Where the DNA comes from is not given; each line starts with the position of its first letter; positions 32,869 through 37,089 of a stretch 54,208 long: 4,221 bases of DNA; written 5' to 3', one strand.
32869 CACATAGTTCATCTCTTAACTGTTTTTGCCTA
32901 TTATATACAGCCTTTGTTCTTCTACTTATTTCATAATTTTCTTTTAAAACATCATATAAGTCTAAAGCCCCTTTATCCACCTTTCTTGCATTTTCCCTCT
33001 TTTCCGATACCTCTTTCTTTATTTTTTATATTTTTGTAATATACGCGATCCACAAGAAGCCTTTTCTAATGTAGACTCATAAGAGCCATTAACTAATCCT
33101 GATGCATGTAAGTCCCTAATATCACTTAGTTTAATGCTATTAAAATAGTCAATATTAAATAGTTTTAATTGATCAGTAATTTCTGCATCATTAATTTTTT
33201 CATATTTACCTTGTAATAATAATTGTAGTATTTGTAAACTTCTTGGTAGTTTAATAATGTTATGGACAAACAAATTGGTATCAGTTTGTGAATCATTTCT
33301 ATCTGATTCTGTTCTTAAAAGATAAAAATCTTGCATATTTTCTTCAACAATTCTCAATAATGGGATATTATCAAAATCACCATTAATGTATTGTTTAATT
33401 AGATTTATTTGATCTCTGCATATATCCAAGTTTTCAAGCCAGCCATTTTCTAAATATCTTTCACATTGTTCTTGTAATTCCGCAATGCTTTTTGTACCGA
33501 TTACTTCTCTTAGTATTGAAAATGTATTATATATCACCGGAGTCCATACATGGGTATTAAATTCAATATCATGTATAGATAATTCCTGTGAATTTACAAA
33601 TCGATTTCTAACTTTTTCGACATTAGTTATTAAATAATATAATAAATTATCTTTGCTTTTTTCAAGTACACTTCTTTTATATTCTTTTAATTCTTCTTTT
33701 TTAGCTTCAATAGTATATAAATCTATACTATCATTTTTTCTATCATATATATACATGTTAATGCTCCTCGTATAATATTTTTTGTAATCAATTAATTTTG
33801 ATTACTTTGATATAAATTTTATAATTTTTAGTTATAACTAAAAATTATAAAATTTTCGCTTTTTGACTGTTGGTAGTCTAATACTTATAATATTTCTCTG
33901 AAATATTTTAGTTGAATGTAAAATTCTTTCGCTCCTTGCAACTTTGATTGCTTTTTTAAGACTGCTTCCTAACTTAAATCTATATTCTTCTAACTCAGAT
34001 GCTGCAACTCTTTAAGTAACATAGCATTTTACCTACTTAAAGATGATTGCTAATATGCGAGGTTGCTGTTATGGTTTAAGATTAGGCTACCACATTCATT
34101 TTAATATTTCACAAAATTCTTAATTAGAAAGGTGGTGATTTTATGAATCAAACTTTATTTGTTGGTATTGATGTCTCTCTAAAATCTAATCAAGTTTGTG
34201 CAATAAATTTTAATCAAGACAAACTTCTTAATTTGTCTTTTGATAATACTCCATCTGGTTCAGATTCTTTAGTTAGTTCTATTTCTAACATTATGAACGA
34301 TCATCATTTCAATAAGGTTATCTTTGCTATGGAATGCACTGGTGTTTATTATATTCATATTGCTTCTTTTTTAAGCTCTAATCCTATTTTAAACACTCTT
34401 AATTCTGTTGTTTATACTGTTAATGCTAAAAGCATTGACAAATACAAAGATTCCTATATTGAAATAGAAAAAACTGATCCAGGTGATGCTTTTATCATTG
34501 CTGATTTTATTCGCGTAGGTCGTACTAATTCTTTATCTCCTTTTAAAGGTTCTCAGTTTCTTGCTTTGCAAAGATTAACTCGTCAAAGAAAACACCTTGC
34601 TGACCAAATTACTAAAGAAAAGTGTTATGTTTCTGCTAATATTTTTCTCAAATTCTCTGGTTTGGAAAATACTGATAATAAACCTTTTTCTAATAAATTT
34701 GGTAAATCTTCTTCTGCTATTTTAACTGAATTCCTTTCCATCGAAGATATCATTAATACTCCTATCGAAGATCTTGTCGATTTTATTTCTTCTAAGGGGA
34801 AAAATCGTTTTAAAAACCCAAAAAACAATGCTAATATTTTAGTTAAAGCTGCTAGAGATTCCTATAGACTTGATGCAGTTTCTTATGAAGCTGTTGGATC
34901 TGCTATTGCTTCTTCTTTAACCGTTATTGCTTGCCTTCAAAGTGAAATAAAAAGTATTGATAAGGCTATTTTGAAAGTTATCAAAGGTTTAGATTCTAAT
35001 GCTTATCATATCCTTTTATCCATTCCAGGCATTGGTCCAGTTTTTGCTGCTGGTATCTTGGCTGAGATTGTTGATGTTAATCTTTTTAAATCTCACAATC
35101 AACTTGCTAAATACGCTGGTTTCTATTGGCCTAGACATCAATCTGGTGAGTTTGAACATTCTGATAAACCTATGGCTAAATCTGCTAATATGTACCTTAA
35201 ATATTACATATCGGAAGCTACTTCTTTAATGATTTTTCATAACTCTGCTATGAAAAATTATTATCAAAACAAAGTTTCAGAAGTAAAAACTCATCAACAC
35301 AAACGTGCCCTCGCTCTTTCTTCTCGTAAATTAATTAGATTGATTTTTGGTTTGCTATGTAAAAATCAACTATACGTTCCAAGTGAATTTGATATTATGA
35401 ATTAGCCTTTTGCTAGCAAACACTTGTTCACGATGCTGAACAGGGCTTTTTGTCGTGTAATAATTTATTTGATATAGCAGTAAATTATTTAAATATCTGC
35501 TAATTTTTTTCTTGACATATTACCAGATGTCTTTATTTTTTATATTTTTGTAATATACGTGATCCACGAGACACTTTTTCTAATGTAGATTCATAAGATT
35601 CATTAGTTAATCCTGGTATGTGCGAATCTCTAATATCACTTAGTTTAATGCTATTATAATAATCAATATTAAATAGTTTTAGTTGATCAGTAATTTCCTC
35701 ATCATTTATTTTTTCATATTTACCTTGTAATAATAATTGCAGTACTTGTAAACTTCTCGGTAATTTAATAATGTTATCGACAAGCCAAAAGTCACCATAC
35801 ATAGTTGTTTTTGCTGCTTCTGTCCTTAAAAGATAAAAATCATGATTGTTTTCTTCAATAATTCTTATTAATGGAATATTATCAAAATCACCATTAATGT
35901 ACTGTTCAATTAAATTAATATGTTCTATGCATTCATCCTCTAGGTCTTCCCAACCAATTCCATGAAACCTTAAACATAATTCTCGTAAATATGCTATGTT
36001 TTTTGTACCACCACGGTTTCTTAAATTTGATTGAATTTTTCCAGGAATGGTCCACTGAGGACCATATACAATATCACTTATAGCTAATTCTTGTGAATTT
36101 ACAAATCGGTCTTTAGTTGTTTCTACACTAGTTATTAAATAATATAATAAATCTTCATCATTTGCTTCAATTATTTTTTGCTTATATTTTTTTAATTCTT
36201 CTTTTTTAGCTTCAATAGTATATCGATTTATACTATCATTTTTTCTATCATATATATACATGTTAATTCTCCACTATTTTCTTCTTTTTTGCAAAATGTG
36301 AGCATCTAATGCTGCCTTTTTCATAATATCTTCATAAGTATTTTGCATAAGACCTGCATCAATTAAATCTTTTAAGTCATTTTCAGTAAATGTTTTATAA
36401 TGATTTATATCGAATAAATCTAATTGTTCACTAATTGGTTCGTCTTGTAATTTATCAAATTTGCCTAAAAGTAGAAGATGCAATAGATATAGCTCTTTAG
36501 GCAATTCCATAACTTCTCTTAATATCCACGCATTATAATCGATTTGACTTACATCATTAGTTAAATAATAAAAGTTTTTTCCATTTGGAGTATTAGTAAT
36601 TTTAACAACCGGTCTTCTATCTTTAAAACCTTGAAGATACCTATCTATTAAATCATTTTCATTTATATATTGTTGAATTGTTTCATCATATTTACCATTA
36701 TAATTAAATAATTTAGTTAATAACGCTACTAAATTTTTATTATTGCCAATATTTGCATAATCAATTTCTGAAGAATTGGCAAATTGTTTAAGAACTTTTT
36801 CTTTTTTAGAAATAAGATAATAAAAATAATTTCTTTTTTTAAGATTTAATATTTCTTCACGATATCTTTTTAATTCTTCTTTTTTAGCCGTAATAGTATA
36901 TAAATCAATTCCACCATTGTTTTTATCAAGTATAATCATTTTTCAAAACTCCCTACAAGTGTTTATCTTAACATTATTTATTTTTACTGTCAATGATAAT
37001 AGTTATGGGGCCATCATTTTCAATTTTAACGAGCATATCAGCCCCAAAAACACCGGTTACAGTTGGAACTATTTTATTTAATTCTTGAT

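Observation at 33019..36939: Three tandem paralogs with near-identical termini and divergent cores, inserted between dtd and the hisS leader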

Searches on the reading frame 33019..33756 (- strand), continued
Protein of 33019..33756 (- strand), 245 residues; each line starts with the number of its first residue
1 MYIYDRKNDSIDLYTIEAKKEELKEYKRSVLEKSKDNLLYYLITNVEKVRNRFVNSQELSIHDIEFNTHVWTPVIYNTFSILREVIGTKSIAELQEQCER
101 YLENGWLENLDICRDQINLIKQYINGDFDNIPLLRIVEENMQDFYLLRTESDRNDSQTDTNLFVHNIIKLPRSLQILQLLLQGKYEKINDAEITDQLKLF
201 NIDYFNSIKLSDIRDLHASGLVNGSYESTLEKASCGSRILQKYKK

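Call 89: search_protein_families(library=pfam, proteins=[L027:1477-2922:+, L023:4376-5017:+, L023:5910-6371:+, L023:6388-6933:+, L014:6781-7869:+, L014:8426-10027:+, L012:8501-9076:+, L012:12461-13387:+, L029:8711-9622:-, L029:6213-7631:-], max_evalue=0.01)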
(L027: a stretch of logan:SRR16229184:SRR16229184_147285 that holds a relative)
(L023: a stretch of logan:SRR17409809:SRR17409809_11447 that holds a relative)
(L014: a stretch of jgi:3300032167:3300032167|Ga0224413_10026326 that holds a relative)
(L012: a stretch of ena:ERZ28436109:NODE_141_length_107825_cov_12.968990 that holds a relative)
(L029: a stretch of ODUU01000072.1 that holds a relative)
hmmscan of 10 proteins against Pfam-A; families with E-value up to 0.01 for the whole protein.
L027:1477-2922:+ (481 aa): 0 families

L023:4376-5017:+ (213 aa): 0 families

L023:5910-6371:+ (153 aa): 1 family
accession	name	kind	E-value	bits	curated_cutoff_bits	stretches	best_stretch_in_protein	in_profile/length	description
PF13521.12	AAA_28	-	0.00083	20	27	0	19-35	1-17/164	AAA domain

L023:6388-6933:+ (181 aa): 1 family
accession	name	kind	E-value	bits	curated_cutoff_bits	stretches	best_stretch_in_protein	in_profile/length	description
PF10469.15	AKAP7_NLS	-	0.0045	17.3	24.4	1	19-131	28-151/208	AKAP7 2'5' RNA ligase-like domain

L014:6781-7869:+ (362 aa): 0 families

L014:8426-10027:+ (533 aa): 2 families
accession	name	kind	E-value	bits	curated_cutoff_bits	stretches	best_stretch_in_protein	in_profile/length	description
PF11611.13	DUF4352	-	0.0047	17.7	25.9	0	238-351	1-112/122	Domain of unknown function (DUF4352)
PF03137.26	OATP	-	0.0053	15.6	25.8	1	173-245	260-331/545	Organic Anion Transporter Polypeptide (OATP) family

L012:8501-9076:+ (191 aa): 0 families

L012:12461-13387:+ (308 aa): 1 family
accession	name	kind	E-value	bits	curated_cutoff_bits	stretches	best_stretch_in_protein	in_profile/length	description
PF03644.19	Glyco_hydro_85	-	0.0095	15.9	22.2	0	52-151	84-175/302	Glycosyl hydrolase family 85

L029:8711-9622:- (303 aa): 0 families

L029:6213-7631:- (472 aa): 1 family
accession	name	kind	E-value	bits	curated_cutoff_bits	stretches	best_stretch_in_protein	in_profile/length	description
PF01464.25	SLT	-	4.4e-11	42.8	21.3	1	283-400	4-107/117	Transglycosylase SLT domain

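Call 101: search_protein_families(library=ncbifam, proteins=[L008:7606-8709:+, L001:9329-9979:+, L001:8572-9309:+, L004:9187-9993:+, P0107, L021:868-1458:+, L027:1477-2922:+, L014:6781-7869:+, P0163, P0021], max_evalue=0.1)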
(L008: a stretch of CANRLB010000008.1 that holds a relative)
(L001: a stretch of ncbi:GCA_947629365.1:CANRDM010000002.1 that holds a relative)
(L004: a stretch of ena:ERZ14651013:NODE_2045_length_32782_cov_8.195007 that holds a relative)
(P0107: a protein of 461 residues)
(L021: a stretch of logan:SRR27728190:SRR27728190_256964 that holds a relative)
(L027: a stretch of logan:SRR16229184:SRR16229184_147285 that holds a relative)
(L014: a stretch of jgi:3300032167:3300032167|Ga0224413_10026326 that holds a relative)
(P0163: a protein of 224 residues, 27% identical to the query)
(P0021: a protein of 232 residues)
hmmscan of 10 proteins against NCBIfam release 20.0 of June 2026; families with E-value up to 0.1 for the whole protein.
L008:7606-8709:+ (367 aa): 1 family
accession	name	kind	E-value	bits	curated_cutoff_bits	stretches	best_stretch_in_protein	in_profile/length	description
NF010551.0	PRK13945.1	equivalog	0.024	14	348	0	75-166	123-216/282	DNA-formamidopyrimidine glycosylase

L001:9329-9979:+ (216 aa): 0 families

L001:8572-9309:+ (245 aa): 0 families

L004:9187-9993:+ (268 aa): 0 families

P0107 (461 aa): 0 families

L021:868-1458:+ (196 aa): 2 families
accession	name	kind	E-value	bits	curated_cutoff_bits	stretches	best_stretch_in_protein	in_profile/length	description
TIGR00209.1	galT_1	equivalog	0.023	13.7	102.1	1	21-106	212-299/349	galactose-1-phosphate uridylyltransferase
NF007887.0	PRK10591.2-1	equivalog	0.024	14.8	144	1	25-64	51-89/101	hypothetical protein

L027:1477-2922:+ (481 aa): 1 family
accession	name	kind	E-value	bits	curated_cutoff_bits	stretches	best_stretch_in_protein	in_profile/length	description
NF003202.0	PRK04169.1-6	equivalog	0.019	14.4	353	1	325-421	35-128/254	phosphoglycerol geranylgeranyltransferase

L014:6781-7869:+ (362 aa): 0 families

P0163 (224 aa): 1 family
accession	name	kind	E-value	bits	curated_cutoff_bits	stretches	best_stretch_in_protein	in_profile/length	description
NF007806.0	PRK10513.1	equivalog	0.088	12.2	273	0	108-212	163-263/270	sugar-phosphatase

P0021 (232 aa): 0 families

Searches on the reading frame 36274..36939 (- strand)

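Call 5: search_protein_families(library=pfam, proteins=[window:36274-36939:-], max_evalue=1)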
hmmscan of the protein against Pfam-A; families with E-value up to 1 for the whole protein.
window:36274-36939:- (221 aa): 1 family
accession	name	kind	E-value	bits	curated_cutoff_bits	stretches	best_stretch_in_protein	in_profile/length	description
PF03833.19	PolC_DP2_N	-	0.25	10.9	24.3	1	10-47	160-195/271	DNA polymerase II large subunit DP2, N-terminal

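Call 7: search_protein_families(library=phrogs, proteins=[window:36274-36939:-], max_evalue=1)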
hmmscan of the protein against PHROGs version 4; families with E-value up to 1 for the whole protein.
window:36274-36939:- (221 aa): 1 family
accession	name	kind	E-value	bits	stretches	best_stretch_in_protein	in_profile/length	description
phrog_9131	-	unknown function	0.26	12.4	0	5-46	24-65/96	-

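Call 8: search_protein_families(library=ncbifam, proteins=[window:36274-36939:-], max_evalue=1)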
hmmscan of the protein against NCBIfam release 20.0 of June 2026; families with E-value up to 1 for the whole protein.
window:36274-36939:- (221 aa): 0 families

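Call 10: search_protein_families(library=padloc, proteins=[window:36274-36939:-], max_evalue=1)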
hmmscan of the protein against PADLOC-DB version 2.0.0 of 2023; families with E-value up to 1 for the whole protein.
window:36274-36939:- (221 aa): 0 families
